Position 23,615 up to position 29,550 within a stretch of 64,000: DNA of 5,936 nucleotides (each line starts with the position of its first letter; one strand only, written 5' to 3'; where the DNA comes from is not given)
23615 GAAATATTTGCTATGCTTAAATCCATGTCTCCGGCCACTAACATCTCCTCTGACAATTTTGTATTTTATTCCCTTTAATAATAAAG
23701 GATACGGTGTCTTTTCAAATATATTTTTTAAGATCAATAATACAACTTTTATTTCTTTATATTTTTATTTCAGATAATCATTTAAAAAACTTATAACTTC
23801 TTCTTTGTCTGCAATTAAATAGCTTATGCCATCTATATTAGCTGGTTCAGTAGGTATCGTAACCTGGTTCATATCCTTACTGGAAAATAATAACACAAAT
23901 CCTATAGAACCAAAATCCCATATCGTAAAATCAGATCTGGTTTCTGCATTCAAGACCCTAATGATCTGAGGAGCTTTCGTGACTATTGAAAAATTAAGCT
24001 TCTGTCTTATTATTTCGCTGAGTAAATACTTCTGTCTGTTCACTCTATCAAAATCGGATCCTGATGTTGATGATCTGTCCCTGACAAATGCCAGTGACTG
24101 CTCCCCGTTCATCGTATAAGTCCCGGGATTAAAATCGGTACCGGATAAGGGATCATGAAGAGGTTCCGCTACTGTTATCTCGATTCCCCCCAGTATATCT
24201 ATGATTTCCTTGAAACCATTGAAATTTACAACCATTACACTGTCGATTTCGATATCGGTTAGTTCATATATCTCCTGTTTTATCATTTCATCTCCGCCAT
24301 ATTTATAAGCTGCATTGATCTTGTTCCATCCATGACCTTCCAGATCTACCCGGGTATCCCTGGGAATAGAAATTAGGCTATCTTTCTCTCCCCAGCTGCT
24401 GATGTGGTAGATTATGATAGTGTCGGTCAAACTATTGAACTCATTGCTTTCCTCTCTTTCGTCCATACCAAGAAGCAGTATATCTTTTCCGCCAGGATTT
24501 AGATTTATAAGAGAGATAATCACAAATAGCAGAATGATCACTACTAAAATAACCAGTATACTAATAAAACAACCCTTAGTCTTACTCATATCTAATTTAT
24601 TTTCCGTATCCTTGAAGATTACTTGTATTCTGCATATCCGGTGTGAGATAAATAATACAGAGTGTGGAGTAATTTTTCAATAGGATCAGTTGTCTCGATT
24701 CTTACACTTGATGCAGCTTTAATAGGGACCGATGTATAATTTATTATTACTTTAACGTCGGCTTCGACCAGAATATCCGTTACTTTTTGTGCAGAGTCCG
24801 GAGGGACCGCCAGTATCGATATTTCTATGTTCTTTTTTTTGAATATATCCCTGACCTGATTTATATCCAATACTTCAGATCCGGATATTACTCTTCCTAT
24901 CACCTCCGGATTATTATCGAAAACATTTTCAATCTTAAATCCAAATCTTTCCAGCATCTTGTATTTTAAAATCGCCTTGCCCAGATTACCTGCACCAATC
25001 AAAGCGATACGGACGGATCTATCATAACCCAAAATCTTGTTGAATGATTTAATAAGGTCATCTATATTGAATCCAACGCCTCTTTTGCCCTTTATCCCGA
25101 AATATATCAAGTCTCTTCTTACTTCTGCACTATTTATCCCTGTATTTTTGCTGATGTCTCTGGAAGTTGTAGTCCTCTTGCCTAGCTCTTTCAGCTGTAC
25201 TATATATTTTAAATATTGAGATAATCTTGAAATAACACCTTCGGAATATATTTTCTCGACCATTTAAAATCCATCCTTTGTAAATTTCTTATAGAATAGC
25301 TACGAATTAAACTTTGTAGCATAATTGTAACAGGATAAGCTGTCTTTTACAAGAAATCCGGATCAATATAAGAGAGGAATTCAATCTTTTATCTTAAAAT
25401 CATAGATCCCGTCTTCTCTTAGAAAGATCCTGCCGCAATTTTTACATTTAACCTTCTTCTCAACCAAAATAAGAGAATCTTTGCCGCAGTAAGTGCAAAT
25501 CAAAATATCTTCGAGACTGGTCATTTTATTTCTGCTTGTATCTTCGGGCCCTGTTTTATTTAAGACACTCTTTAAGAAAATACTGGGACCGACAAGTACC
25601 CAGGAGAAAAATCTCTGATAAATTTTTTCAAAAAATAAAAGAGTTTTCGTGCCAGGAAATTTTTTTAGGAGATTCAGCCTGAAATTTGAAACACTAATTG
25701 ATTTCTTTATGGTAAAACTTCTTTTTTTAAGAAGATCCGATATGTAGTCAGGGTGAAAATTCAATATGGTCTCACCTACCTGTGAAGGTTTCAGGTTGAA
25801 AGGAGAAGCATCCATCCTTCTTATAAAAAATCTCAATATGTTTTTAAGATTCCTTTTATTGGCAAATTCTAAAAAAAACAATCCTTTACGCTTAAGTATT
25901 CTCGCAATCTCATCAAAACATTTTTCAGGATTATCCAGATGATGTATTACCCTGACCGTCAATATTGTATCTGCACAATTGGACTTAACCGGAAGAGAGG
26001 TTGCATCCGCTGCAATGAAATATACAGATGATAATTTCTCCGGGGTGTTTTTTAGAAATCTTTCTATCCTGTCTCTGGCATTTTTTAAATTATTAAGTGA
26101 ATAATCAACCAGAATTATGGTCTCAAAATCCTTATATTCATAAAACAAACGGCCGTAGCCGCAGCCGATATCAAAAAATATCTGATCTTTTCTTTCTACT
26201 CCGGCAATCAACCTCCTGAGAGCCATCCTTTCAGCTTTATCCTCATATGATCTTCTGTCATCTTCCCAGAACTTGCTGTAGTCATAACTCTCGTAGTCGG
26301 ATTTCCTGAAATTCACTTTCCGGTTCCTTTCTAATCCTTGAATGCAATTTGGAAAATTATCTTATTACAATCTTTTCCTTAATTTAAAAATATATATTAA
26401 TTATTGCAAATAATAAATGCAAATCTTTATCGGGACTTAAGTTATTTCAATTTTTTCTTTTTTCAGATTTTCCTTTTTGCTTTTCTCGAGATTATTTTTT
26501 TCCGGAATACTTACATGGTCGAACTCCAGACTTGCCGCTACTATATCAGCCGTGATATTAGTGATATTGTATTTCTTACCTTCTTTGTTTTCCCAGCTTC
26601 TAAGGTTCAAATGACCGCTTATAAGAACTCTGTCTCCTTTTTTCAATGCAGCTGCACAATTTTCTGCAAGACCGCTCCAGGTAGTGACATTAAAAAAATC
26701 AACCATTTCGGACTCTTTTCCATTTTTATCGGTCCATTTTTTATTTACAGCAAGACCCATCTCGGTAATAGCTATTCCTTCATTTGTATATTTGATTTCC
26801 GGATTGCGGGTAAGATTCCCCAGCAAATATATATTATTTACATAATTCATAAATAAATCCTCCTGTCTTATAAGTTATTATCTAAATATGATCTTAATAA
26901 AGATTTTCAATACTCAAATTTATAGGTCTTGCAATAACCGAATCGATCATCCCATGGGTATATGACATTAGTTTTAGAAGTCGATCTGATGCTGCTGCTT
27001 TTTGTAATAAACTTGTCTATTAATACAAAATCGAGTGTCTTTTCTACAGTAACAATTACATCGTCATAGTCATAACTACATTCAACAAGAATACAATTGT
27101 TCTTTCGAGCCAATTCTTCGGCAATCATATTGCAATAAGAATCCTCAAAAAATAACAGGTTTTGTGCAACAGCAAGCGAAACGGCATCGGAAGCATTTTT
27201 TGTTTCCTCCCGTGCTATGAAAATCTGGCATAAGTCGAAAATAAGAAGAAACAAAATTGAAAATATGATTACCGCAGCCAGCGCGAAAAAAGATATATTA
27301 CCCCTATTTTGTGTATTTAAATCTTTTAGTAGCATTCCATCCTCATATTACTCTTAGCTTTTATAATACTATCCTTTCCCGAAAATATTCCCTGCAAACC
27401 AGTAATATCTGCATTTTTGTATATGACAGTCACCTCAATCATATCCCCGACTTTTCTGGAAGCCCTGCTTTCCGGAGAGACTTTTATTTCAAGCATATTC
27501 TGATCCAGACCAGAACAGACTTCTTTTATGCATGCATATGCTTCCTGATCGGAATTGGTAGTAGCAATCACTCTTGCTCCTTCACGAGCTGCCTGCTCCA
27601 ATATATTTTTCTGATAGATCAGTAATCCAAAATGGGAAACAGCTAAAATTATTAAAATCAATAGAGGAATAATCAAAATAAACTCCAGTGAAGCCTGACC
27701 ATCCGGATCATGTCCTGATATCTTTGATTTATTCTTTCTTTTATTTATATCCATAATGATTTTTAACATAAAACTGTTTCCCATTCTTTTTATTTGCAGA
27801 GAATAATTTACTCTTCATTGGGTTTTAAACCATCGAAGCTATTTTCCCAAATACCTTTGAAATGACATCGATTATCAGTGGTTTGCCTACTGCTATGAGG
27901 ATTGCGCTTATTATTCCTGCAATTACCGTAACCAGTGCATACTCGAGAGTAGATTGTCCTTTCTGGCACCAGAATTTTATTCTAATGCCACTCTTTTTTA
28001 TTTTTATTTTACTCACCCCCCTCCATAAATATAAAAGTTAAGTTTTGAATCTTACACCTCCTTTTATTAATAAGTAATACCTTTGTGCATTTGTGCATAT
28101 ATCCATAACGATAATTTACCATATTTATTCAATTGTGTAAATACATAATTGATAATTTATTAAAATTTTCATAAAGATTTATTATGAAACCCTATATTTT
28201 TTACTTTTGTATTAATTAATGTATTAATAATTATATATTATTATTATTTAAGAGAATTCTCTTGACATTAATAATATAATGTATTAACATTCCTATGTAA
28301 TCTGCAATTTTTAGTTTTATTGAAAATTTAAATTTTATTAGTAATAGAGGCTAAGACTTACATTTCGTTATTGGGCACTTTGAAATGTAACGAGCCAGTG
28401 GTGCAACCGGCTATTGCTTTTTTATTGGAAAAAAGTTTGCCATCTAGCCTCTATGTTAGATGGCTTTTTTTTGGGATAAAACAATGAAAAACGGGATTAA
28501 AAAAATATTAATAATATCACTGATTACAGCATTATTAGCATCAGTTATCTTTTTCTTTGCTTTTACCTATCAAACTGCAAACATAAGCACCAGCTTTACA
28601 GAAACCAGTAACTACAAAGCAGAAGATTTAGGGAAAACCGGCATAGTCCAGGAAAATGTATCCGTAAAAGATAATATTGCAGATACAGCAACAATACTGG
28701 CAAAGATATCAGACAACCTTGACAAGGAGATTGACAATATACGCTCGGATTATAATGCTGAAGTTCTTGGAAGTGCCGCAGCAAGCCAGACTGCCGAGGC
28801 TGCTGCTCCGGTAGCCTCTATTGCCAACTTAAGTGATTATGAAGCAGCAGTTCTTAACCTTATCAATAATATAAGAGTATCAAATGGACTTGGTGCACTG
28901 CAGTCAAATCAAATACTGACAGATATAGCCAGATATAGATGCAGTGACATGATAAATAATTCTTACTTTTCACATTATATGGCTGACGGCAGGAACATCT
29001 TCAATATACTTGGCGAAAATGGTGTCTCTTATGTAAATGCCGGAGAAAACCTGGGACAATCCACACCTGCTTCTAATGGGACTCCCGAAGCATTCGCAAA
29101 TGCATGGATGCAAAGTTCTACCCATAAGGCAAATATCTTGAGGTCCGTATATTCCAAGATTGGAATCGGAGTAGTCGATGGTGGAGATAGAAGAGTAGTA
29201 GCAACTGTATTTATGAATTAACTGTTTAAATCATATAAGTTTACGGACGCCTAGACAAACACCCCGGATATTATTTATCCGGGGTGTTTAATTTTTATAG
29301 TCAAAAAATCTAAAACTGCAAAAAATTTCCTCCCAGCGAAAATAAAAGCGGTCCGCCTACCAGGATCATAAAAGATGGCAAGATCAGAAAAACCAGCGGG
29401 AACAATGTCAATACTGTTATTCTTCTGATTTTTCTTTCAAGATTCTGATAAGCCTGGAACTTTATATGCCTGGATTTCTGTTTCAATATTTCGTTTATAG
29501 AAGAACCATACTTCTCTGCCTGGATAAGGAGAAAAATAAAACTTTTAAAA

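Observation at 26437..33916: Secretin-less Tad/Flp pilus locus ending in a tail-less SsbB-like SSB: a candidate DNA-uptake pilus in a monoderm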

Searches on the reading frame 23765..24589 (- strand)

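Call 6: search_protein_families(library=pfam, proteins=[window:23765-24589:-], max_evalue=0.001)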
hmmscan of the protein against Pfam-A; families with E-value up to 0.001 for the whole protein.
window:23765-24589:- (274 aa): 1 family
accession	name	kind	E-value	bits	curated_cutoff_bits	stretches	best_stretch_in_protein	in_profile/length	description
PF03816.19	LytR_cpsA_psr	-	6.9e-40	137.1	24.6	1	55-196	2-147/150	LytR_cpsA_psr family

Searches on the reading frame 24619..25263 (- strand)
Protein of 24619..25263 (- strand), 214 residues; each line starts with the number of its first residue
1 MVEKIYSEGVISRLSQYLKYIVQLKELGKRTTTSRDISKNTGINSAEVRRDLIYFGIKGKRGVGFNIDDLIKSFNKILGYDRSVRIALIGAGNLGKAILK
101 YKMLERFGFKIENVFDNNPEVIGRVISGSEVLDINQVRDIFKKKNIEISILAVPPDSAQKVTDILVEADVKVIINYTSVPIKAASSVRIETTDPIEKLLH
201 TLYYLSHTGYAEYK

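Call 6: search_protein_families(library=pfam, proteins=[window:24619-25263:-], max_evalue=0.001)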
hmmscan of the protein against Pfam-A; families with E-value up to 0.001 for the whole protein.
window:24619-25263:- (214 aa): 3 families
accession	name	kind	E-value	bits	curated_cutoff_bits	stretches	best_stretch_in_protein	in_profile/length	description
PF02629.25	CoA_binding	-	9.9e-21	74.8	22.3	1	83-178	3-96/97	CoA binding domain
PF06971.19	Put_DNA-bind_N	-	2.5e-12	47.1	27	1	7-52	3-48/49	Putative DNA-binding protein N-terminus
PF01408.29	GFO_IDH_MocA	-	1.3e-05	26.3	24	1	84-175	1-92/120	Oxidoreductase family, NAD-binding Rossmann fold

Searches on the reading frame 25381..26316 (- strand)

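Call 6: search_protein_families(library=pfam, proteins=[window:25381-26316:-], max_evalue=0.001)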
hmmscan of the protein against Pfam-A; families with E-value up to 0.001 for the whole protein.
window:25381-26316:- (311 aa): 6 families
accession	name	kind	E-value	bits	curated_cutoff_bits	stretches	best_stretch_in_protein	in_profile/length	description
PF08241.18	Methyltransf_11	-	5.4e-19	69.1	21.2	1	49-148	2-94/95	Methyltransferase domain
PF13847.12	Methyltransf_31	-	3.4e-14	53.2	27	1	43-155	3-116/145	Methyltransferase domain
PF13649.12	Methyltransf_25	-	3.5e-14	53.7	27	1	49-145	3-97/97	Methyltransferase domain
PF13489.12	Methyltransf_23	-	1.5e-09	38.2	27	1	17-156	2-123/164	Methyltransferase domain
PF08242.18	Methyltransf_12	-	1.7e-09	38.7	30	1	49-147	2-98/98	Methyltransferase domain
PF01209.24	Ubie_methyltran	-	3.9e-05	23.5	20.1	1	42-154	46-157/233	ubiE/COQ5 methyltransferase family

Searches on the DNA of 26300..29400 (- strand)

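Call 47: search_rna_families(source=window, start=26300, end=29400, threshold=evalue, max_evalue=1)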
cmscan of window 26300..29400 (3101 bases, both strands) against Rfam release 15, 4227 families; matches with E-value up to 1: 6.
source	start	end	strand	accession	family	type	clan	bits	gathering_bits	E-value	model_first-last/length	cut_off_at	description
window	28337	28421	+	RF01786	c-di-GMP-II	Cis-reg; riboswitch;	CL00127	73.5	53.5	5.6e-16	1-84/84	no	Cyclic di-GMP-II riboswitch aptamer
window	29252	29378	-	RF00514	His_leader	Cis-reg; leader;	-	29.7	49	0.04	1-126/126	no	Histidine operon leader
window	29257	29330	-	RF02701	PsrR1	Gene; sRNA;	-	23.2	42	0.28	1-79/79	no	Photosynthesis regulatory RNA1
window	29254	29391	-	RF02672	SprX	Gene; sRNA;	-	19.8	80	0.34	1-151/151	no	Small pathogenicity island RNA X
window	29273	29342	-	RF01705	Flavo-1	Gene; sRNA;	-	19.8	42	0.8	1-76/76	no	Flavo-1 RNA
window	29230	29307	+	RF02621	BSnc120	Gene; sRNA;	-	19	114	0.88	1-88/88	no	Brucella sRNA 120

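Call 50: search_rna_families(sources=[L001, L004, L008, L010, L013, L026, L064], threshold=gathering)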
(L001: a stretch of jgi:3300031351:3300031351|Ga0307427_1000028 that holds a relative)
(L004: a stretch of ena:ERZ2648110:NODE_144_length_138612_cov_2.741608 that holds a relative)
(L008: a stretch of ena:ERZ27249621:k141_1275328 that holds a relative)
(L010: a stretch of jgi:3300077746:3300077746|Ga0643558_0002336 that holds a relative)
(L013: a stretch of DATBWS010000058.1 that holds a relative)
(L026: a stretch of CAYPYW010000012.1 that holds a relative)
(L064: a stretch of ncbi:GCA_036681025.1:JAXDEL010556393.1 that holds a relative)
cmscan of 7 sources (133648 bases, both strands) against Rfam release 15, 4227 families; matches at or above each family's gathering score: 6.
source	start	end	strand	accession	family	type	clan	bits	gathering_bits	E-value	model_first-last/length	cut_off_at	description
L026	8432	8517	-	RF01786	c-di-GMP-II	Cis-reg; riboswitch;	CL00127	75.1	53.5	8.5e-15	1-84/84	no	Cyclic di-GMP-II riboswitch aptamer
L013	8433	8518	-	RF01786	c-di-GMP-II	Cis-reg; riboswitch;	CL00127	73.9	53.5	1.8e-14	1-84/84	no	Cyclic di-GMP-II riboswitch aptamer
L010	3457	3543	-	RF01786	c-di-GMP-II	Cis-reg; riboswitch;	CL00127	73.7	53.5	2.1e-14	1-84/84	no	Cyclic di-GMP-II riboswitch aptamer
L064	2406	2480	+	RF00005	tRNA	Gene; tRNA;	CL00001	63.5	29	4e-11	1-71/71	no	tRNA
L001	8415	8500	-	RF01786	c-di-GMP-II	Cis-reg; riboswitch;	CL00127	63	53.5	2.2e-11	1-84/84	no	Cyclic di-GMP-II riboswitch aptamer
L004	8385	8471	-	RF01786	c-di-GMP-II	Cis-reg; riboswitch;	CL00127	57.5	53.5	8.2e-10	1-84/84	no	Cyclic di-GMP-II riboswitch aptamer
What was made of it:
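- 28337..28421 (+): c-di-GMP-II riboswitch aptamer controlling the CAP gene. The hairpin plus T-run at 28439-28464 is the likely expression platform. Found in all five relatives scanned that carry the CAP gene (call 50).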
